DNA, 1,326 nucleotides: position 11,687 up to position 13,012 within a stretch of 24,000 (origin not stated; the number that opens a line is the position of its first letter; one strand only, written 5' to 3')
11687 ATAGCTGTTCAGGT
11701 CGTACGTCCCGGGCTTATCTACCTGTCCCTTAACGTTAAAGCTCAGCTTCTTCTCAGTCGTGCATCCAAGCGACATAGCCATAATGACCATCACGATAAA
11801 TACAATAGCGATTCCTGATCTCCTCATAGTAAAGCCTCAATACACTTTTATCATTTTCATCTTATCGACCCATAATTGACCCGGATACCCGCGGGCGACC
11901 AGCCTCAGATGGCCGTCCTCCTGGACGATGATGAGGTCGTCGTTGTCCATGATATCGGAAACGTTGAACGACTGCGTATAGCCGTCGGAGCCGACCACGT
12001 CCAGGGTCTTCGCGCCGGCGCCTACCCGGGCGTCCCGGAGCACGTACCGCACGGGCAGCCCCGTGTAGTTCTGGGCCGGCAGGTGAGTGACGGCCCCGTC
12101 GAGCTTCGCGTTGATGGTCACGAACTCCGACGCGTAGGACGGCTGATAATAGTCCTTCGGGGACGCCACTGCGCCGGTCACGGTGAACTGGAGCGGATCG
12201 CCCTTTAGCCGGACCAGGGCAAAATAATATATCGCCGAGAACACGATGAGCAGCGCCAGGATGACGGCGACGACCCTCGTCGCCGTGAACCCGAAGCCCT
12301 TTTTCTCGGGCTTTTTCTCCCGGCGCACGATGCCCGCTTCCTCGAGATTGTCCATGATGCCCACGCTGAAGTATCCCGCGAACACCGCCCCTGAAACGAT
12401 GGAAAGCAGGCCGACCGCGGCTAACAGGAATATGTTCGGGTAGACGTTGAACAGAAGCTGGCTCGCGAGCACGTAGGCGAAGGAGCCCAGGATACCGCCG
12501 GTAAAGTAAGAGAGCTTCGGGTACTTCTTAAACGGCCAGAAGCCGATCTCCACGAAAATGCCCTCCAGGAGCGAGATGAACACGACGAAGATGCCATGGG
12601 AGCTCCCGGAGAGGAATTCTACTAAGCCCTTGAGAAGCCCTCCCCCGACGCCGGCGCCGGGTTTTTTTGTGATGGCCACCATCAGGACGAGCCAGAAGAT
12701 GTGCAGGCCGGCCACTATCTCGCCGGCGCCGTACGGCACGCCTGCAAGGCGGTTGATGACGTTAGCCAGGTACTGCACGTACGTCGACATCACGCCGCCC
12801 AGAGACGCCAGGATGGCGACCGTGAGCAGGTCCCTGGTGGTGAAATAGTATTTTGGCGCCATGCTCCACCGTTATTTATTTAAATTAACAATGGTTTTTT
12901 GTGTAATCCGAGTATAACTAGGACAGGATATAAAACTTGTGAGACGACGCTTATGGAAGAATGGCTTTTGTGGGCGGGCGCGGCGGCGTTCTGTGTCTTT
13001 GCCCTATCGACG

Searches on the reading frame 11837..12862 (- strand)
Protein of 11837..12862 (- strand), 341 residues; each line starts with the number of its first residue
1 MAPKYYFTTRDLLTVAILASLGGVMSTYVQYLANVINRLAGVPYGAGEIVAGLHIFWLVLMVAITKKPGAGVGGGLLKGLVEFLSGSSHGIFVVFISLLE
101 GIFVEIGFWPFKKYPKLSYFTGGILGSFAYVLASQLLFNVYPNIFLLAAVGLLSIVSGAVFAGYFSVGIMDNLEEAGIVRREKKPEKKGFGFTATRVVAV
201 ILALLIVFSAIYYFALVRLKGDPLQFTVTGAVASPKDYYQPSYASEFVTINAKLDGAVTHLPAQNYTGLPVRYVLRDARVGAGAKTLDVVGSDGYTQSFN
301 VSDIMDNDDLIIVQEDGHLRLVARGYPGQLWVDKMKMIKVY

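Call 3: search_protein_families(library=pfam, proteins=[window:11837-12862:-], max_evalue=0.01)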
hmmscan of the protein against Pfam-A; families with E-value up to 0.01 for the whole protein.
window:11837-12862:- (341 aa): 2 families
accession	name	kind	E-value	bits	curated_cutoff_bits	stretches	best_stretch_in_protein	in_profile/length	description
PF09819.14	ABC_cobalt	-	2.1e-21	76.8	25.2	1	10-127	1-119/121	ABC-type cobalt transport system, permease component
PF00174.25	Oxidored_molyb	-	6.9e-05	22.9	24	1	264-332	69-143/169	Oxidoreductase molybdopterin binding domain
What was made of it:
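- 11837..12862 (-): ECF S-component (YkoE-like, PF09819) fused through one extra TM helix to an outer SUOX/PruR-like module. Call 3.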

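Call 4: search_protein_families(library=ncbifam, proteins=[window:11837-12862:-], max_evalue=0.01)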
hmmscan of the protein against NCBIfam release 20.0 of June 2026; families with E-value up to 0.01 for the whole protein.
window:11837-12862:- (341 aa): 1 family
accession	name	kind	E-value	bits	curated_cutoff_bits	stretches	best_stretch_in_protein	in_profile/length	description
TIGR04555.1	sulfite_DH_soxC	equivalog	0.0021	17.1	420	1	263-332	167-237/408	sulfite dehydrogenase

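Call 45: search_solved_structures(query=window:11837-12862:-, max_evalue=1, show_alignments=1)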
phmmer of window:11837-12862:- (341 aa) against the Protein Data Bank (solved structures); distinct sequences matched with E-value up to 1: 6.
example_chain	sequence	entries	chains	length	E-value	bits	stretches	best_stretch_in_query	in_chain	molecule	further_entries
5edl_A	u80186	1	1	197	5.8e-05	25.9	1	13-180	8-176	Putative HMP/thiamine permease protein YkoE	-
6t96_A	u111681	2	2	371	0.023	17.3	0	290-331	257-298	Lectin PLL3 | Photorhabdus luminescens subsp. laumondii TTO1 complete genome segment 3/17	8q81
3ubf_A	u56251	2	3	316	0.084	15.5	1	226-294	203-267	Neural-cadherin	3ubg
3ubh_A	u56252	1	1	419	0.13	14.9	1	226-294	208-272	Neural-cadherin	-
5mxe_A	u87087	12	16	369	0.24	14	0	300-331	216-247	Photorhabdus asymbiotica lectin PHL | lectin PHL | Photorhabdus asymbitoca lectin PHL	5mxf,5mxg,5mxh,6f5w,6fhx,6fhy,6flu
3qwn_A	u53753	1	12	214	0.69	12.5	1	236-271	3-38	Hypothetical nigD-like protein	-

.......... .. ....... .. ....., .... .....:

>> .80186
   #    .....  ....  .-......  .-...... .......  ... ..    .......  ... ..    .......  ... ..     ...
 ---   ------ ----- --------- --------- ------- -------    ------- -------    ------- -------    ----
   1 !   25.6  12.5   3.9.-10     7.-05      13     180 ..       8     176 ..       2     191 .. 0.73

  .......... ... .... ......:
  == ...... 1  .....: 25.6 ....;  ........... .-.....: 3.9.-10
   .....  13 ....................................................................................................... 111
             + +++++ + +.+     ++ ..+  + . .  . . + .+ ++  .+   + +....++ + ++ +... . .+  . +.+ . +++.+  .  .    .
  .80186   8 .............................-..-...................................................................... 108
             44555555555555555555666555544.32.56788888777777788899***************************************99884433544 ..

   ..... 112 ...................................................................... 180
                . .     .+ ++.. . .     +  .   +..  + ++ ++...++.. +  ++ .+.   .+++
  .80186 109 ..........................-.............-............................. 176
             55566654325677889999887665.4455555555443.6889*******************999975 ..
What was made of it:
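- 11837..12862 (-): PDB 5edl YkoE, E 5.8e-5 (call 45).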
